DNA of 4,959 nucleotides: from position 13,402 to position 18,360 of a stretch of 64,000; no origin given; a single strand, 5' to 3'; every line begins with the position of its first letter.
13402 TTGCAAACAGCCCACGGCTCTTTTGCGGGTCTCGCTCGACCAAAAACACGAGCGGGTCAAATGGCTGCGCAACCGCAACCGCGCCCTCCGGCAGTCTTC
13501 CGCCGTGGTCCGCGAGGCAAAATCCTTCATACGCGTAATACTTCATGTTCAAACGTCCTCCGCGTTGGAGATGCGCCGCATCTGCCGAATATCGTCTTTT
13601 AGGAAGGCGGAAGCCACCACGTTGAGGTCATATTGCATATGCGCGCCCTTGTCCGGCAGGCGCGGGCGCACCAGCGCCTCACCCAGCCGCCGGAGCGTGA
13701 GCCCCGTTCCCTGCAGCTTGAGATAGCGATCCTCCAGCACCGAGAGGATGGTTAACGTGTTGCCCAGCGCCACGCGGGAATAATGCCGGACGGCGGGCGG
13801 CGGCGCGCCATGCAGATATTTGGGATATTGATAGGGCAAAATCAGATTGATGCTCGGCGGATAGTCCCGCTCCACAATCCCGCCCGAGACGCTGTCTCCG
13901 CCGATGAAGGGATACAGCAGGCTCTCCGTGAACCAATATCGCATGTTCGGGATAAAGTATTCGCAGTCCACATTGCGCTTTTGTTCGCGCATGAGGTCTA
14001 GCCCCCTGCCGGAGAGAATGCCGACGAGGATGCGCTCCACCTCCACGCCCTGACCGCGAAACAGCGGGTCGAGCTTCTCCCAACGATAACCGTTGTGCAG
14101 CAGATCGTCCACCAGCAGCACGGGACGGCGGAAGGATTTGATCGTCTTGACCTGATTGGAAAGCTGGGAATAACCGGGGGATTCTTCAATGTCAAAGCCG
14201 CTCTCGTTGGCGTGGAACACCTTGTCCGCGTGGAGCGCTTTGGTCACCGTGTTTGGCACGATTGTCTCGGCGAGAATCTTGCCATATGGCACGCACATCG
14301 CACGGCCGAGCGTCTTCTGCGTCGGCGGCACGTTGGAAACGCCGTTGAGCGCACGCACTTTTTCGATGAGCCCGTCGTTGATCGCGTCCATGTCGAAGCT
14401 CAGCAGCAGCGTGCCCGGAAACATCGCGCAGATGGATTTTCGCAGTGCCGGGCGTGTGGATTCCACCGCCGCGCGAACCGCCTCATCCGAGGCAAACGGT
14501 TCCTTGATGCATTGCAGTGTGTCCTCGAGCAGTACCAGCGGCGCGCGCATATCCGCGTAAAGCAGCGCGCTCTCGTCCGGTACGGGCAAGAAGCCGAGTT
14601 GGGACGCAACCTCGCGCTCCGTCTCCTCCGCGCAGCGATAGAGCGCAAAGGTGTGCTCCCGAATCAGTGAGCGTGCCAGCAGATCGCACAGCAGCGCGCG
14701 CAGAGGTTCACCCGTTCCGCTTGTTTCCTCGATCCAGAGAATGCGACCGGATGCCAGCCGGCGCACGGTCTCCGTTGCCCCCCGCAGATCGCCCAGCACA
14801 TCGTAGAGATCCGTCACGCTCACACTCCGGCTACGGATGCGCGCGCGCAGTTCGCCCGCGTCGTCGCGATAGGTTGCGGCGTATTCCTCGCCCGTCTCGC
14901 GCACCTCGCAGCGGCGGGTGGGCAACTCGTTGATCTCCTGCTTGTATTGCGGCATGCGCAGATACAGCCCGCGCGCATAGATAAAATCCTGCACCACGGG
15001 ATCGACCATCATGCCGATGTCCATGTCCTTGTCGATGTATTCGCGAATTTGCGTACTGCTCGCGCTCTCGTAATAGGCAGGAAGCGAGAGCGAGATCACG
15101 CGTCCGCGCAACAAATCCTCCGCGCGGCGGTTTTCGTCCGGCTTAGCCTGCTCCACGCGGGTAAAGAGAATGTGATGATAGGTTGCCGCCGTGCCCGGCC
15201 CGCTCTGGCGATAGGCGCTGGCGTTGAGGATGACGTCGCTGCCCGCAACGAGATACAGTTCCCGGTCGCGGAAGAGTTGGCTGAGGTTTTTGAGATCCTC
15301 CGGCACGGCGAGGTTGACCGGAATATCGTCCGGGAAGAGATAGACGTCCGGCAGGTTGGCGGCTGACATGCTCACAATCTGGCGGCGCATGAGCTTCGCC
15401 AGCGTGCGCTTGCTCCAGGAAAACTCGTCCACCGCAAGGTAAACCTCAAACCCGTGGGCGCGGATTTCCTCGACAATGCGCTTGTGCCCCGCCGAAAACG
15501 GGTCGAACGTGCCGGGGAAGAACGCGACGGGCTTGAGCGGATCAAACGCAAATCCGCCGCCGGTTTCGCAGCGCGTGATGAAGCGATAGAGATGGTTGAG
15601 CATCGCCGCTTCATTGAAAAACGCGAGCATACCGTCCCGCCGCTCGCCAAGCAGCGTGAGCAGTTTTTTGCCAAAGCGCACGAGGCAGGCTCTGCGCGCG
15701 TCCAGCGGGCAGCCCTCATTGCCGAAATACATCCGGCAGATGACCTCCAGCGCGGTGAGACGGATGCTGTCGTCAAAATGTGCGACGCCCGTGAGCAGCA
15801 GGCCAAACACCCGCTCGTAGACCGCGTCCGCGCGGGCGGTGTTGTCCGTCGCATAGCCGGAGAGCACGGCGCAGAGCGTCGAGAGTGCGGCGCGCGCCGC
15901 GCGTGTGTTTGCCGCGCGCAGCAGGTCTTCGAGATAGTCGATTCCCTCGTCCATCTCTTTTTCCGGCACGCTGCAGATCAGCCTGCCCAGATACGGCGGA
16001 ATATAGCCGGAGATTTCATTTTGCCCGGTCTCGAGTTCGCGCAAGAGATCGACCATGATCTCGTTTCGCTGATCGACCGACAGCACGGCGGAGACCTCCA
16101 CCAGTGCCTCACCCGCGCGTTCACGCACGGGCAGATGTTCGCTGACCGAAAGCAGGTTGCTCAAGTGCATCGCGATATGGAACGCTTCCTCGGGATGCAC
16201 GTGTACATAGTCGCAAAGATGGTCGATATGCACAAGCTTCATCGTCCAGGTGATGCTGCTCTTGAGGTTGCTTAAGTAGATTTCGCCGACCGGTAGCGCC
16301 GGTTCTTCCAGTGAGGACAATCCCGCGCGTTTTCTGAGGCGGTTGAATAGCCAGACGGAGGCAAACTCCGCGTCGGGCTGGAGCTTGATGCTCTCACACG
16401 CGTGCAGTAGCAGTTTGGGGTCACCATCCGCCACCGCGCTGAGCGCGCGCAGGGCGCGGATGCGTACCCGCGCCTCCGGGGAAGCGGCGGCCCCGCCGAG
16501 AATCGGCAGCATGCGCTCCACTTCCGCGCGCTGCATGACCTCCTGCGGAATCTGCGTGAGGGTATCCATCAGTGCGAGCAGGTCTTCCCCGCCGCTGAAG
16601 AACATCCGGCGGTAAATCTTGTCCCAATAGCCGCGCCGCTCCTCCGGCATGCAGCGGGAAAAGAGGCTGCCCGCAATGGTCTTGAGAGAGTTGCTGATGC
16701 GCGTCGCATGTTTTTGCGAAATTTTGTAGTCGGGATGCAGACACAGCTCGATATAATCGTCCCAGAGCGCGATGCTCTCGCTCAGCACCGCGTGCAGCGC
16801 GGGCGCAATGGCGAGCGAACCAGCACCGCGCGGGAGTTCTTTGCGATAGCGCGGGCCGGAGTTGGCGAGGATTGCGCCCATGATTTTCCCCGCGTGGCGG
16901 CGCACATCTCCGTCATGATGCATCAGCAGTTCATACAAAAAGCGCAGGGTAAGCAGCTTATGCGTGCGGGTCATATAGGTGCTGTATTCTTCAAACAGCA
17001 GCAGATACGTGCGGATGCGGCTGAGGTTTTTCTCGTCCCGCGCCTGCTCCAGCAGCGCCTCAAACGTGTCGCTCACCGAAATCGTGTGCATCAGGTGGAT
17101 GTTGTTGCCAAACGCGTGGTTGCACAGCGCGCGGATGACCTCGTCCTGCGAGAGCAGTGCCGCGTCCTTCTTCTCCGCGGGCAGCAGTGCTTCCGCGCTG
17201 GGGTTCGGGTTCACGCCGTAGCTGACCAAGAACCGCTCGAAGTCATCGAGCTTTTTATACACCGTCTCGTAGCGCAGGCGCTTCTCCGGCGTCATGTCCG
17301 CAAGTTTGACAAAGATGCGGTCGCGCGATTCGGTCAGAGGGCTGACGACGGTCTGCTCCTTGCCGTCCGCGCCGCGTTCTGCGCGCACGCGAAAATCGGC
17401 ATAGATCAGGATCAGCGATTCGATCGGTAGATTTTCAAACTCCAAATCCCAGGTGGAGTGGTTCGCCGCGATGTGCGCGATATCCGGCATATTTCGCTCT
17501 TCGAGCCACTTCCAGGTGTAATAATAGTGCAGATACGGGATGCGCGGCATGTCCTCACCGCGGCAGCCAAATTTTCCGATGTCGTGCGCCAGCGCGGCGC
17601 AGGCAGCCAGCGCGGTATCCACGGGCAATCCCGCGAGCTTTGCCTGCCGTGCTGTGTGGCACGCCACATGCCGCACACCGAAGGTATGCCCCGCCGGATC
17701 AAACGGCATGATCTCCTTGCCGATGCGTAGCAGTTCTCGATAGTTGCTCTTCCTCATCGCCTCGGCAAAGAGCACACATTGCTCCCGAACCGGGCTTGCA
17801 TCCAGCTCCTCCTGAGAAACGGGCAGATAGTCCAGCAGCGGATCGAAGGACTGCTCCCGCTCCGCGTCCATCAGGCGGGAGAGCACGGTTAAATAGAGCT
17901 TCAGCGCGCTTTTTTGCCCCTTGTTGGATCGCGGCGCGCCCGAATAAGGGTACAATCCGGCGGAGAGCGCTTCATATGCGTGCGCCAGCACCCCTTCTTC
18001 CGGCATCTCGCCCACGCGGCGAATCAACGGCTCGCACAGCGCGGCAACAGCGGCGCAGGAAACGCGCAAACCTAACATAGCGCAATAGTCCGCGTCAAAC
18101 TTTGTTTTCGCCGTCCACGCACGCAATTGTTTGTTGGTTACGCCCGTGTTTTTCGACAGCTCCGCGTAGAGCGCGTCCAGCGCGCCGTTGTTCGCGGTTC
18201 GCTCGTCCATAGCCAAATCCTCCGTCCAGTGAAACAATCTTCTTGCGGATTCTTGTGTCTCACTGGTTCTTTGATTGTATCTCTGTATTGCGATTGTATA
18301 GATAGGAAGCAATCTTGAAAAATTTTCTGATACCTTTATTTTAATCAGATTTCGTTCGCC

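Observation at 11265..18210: Giant HD / helical / NadD-like / PRT-like fusion protein coupled to a divergent LDH-like dehydrogenase and a flavodoxin-like protein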

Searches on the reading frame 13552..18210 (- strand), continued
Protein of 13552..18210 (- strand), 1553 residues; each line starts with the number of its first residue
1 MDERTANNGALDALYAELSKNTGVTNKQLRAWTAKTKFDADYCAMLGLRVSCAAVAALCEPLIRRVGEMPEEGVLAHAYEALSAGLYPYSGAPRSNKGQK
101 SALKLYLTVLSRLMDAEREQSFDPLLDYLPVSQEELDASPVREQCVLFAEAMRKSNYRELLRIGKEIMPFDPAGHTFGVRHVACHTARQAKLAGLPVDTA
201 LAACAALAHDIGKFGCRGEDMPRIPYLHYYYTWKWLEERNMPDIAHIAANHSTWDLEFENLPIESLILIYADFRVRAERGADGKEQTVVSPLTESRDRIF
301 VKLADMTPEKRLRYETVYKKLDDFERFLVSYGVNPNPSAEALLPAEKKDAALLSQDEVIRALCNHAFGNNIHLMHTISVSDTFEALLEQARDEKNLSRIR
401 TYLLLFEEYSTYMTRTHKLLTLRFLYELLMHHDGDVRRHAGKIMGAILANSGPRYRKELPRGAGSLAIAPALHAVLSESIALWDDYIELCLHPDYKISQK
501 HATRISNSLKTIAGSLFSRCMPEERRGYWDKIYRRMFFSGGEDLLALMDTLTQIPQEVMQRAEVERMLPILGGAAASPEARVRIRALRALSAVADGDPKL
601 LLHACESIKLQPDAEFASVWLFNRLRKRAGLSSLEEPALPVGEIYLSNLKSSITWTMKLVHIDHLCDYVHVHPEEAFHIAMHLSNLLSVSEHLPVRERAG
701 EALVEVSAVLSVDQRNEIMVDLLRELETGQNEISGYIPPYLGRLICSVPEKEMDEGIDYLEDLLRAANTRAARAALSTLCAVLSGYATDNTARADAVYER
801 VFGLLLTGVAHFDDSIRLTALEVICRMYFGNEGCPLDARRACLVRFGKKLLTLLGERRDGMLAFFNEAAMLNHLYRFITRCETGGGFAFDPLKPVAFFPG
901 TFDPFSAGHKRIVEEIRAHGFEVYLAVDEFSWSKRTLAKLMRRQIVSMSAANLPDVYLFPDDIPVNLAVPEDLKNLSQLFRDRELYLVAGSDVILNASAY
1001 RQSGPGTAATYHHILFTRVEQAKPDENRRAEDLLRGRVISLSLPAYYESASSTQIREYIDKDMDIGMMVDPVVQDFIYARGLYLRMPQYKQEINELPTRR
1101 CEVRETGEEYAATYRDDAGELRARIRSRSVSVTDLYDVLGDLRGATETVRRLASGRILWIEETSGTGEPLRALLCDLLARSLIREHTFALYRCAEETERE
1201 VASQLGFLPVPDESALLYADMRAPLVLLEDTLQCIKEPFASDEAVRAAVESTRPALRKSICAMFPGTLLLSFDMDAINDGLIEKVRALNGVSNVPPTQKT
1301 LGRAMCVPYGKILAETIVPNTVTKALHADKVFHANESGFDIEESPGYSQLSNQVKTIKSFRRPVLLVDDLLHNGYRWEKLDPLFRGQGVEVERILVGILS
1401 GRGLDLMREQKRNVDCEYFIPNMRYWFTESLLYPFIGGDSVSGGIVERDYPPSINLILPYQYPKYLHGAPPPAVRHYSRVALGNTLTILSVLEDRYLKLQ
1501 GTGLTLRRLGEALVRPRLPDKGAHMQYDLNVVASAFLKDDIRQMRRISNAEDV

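Call 42: find_encoding_contigs(protein=P0034, flank=10000, max_places=2)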
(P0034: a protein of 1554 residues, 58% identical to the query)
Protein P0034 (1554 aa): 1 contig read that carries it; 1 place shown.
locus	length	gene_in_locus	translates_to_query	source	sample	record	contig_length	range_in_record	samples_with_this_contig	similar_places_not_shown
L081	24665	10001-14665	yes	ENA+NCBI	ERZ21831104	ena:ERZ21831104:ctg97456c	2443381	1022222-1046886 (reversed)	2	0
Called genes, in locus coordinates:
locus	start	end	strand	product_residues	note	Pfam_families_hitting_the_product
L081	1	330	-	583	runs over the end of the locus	PF01807:Zn_ribbon_DnaG, PF08275:DNAG_N, PF01751:Toprim, PF13155:Toprim_2, PF13362:Toprim_3, PF13662:Toprim_4, PF10410:DnaB_bind (weak)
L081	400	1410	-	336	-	PF01966:HD, PF13286:HD_assoc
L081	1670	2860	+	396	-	PF02746:MR_MLE_N, PF13378:MR_MLE_C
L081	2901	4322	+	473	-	PF00324:AA_permease, PF13520:AA_permease_2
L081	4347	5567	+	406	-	PF02746:MR_MLE_N, PF13378:MR_MLE_C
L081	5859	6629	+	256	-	PF00392:GntR, PF07729:FCD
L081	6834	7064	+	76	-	PF12838:Fer4_7 (faint), PF13237:Fer4_10 (faint), PF25160:LdpA_Fe-S-bd (weak), PF12797:Fer4_2 (weak), PF12837:Fer4_6, PF00037:Fer4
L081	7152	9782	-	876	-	PF01326:PPDK_N, PF00391:PEP-utilizers, PF02896:PEP-utilizers_C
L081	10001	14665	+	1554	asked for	PF01467:CTP_transf_like (faint)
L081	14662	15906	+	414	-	-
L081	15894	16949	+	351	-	PF03358:FMN_red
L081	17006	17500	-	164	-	PF11193:DUF2812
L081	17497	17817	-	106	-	PF03551:PadR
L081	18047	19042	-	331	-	PF02423:OCD_Mu_crystall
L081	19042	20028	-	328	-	PF00291:PALP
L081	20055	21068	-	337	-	PF00291:PALP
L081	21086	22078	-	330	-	PF00291:PALP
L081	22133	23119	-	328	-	PF00291:PALP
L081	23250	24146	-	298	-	PF00126:HTH_1, PF03466:LysR_substrate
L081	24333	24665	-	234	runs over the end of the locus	PF00899:ThiF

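Call 82: list_cluster_members(proteins=[P0012, P0034, P0279])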
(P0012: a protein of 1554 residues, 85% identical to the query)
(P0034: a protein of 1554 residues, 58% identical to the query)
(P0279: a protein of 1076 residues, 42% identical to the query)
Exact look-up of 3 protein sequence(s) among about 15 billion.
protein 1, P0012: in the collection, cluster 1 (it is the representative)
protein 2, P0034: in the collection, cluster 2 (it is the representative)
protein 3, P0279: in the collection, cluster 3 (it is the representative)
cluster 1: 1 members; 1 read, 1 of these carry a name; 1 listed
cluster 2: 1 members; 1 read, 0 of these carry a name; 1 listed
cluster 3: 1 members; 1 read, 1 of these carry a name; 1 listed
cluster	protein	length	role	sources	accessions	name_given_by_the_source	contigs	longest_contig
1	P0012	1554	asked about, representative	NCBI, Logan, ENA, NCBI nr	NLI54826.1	MAG: cytidyltransferase-related domain protein [Clostridiales bacterium] | cytidyltransferase-related domain protein [Clostridiales bacterium]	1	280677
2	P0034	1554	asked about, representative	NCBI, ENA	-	-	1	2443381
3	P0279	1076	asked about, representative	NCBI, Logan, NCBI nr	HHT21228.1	MAG TPA: hypothetical protein GXZ74_07310 [Tissierellia bacterium] | hypothetical protein [Tissierellia bacterium]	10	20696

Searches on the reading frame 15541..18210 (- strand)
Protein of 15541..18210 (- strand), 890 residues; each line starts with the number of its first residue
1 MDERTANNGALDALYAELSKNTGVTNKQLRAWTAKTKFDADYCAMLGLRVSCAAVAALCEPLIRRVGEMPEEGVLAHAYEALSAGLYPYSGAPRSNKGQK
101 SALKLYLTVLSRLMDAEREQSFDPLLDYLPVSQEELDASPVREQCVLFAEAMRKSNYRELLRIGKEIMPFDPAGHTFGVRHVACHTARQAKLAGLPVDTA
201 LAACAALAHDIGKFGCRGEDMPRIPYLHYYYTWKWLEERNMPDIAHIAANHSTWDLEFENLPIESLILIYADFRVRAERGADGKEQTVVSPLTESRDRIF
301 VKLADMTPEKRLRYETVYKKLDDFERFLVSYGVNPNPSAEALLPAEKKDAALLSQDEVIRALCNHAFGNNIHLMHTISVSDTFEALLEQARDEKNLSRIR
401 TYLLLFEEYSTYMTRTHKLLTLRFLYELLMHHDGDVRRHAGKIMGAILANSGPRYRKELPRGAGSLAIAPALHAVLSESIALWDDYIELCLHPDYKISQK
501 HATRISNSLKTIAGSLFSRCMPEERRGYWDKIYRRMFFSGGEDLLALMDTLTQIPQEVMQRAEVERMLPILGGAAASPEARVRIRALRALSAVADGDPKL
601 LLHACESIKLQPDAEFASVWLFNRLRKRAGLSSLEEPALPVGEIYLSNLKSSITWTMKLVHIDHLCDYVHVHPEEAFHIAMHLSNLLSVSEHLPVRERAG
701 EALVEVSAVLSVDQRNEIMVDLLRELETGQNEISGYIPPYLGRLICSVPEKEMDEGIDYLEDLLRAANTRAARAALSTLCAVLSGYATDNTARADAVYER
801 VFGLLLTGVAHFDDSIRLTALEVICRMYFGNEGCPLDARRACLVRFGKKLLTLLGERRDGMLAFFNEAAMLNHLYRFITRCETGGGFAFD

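Call 51: predict_structure(alignment_id=A5)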
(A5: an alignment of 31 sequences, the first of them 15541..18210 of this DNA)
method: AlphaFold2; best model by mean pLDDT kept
length: 890 residues; sequences in the alignment: 31
mean_pLDDT: 88.2   pTM: 0.85
mean pLDDT of the five models: 88.2, 87.5, 86.7, 86.1, 84.6
residues with pLDDT >= 90: 516; 70-90: 325; 50-70: 35; < 50: 14
segments of 3 or more residues with pLDDT < 50: 1-5, 453-455, 471-475
pLDDT, mean of each block of 10 residues (from residue 1): 56 90 87 89 91 95 89 93 90 85 94 92 88 93 95 94 92 94 95 94 95 87 81 89 85 69 92 90 87 88 79 88 94 91 88 91 91 80 85 87 87 78 93 90 90 55 55 56 92 84 92 92 86 92 93 92 93 92 94 88 91 91 94 91 86 86 94 95 92 90 95 96 86 82 94 96 88 93 90 92 94 88 93 90 92 82 85 92 85
secondary structure, 60 per line:
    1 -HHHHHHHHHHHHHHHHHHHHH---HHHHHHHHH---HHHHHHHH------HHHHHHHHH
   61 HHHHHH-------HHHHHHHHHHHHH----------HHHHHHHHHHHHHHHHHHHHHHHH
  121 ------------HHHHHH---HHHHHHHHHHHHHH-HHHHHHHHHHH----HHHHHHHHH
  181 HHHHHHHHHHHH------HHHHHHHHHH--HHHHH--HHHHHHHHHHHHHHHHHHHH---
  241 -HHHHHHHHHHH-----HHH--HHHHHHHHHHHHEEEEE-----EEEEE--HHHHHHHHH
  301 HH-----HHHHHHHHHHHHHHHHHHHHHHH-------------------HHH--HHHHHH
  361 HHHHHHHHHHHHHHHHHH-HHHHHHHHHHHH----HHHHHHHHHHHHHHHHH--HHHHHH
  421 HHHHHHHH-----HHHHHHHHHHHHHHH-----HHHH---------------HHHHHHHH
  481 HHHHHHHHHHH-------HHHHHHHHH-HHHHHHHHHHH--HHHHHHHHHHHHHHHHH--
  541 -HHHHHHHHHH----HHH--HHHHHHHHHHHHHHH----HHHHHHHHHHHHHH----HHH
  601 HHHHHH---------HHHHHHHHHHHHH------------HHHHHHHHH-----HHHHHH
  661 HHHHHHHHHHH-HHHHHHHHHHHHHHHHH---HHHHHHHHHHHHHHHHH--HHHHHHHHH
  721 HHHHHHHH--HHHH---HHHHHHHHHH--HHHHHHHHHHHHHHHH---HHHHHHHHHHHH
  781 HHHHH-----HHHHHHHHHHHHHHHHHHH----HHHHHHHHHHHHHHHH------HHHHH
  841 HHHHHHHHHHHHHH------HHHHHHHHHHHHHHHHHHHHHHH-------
elements in order (helices of 4 or more, strands of 3 or more residues): H2-22 H26-34 H38-45 H52-66 H74-86 H97-120 H133-138 H142-155 H157-167 H172-192 H199-208 H211-215 H218-237 H242-252 H263-274 E275-279 E285-289 H292-302 H308-330 H355-378 H380-391 H396-412 H415-428 H434-448 H454-457 H473-491 H499-507 H509-519 H522-538 H542-551 H561-575 H580-593 H598-606 H616-628 H641-649 H655-671 H673-689 H693-709 H712-728 H731-734 H738-747 H750-765 H769-785 H791-809 H814-829 H836-854 H861-883
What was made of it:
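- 15556..17163 (-): A aa 350-885: HEAT/ARM alpha-solenoid, with an invariant flexible loop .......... (aa 451-460) found in the HD-containing clade. AF2 pLDDT 88, all-helical (call 51).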

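Call 55: fold_search(model_id=the predicted structure, library=pdb)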
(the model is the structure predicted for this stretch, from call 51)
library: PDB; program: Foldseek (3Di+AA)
matches with E <= 10: 1379; with E <= 0.001: 394
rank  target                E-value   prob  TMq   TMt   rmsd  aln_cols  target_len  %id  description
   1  4rv1_D                2.2e-07  1.00  0.19  0.33  15.8       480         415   16  Crystal Structure of Engineered Protein. Northeast Structural Genomics Consortium (NESG) Target OR497. (released 2014-12-10)
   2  4rv1_F                7.7e-07  1.00  0.18  0.31  16.2       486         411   16  Crystal Structure of Engineered Protein. Northeast Structural Genomics Consortium (NESG) Target OR497. (released 2014-12-10)
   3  4rv1_C                7.7e-07  1.00  0.18  0.31  16.5       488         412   16  Crystal Structure of Engineered Protein. Northeast Structural Genomics Consortium (NESG) Target OR497. (released 2014-12-10)
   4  4rv1_A                8.0e-07  1.00  0.19  0.32  16.2       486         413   15  Crystal Structure of Engineered Protein. Northeast Structural Genomics Consortium (NESG) Target OR497. (released 2014-12-10)
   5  4rv1_B                1.2e-06  1.00  0.18  0.29  16.4       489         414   16  Crystal Structure of Engineered Protein. Northeast Structural Genomics Consortium (NESG) Target OR497. (released 2014-12-10)
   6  7dco_1                2.0e-06  1.00  0.21  0.20  25.8       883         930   11  Cryo-EM structure of the activated spliceosome (Bact complex) at an atomic resolution of 2.5 angstrom (released 2021-03-17)
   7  3w3u                  3.3e-06  1.00  0.24  0.21  30.6       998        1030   11  Crystal structure of Kap121p mutant R349A/Q350A/D353A/E396A/N430K/D438A/N477A (released 2013-04-10)
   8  7z8r_D                3.7e-06  1.00  0.18  0.15  28.4       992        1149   10  CAND1-CUL1-RBX1 (released 2023-04-19)
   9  5w0v_B                5.6e-06  1.00  0.25  0.23  28.3       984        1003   10  Crystal structure of full-length Kluyveromyces lactis Kap123 with histone H4 1-34 (released 2017-11-01)
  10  8cdj_D                6.5e-06  1.00  0.17  0.18  26.4       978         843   10  CAND1 b-hairpin++-SCF-SKP2 CAND1 rolling SCF engaged (released 2023-04-19)
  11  4oo6_A                6.8e-06  1.00  0.23  0.24  27.8       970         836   12  Crystal structure of human KAP-beta2 bound to the NLS of HCC1 (Hepato Cellular Carcinoma protein 1) (released 2014-02-12)
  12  7z8v_D                9.5e-06  1.00  0.19  0.16  26.7      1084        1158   13  CAND1-SCF-SKP2 (SKP1deldel) CAND1 engaged SCF rocked (released 2023-04-19)
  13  7onb_C                1.1e-05  1.00  0.20  0.22  27.4       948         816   11  Structure of the U2 5' module of the A3'-SSA complex (released 2021-08-04)
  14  5mfl_C                1.1e-05  1.00  0.19  0.36  10.9       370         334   15  Designed armadillo repeat protein (KR)5_GS10_YIIIM6AII (released 2017-09-13)
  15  6s9o_C                1.2e-05  1.00  0.19  0.38  10.6       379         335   15  Designed Armadillo Repeat protein internal Lock1 fused to target peptide KRKRKLKFKR (released 2020-02-19)
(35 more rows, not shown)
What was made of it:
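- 15556..17163 (-): Foldseek matches ARM/HEAT proteins at E 2e-7 to 1e-5 (call 55).
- Checked: The AF2 model has pLDDT 88, and Foldseek matches designed ARM proteins, karyopherins and CAND1 at E 2e-7 to 1e-5 (calls 51, 55).
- HEAT solenoids are typical interaction scaffolds (call 55).
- Tried and rejected: HEAT/ARM matches fill the 50 matches listed for the N-terminal model (call 55), so the HD subtype rests on sequence alone.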
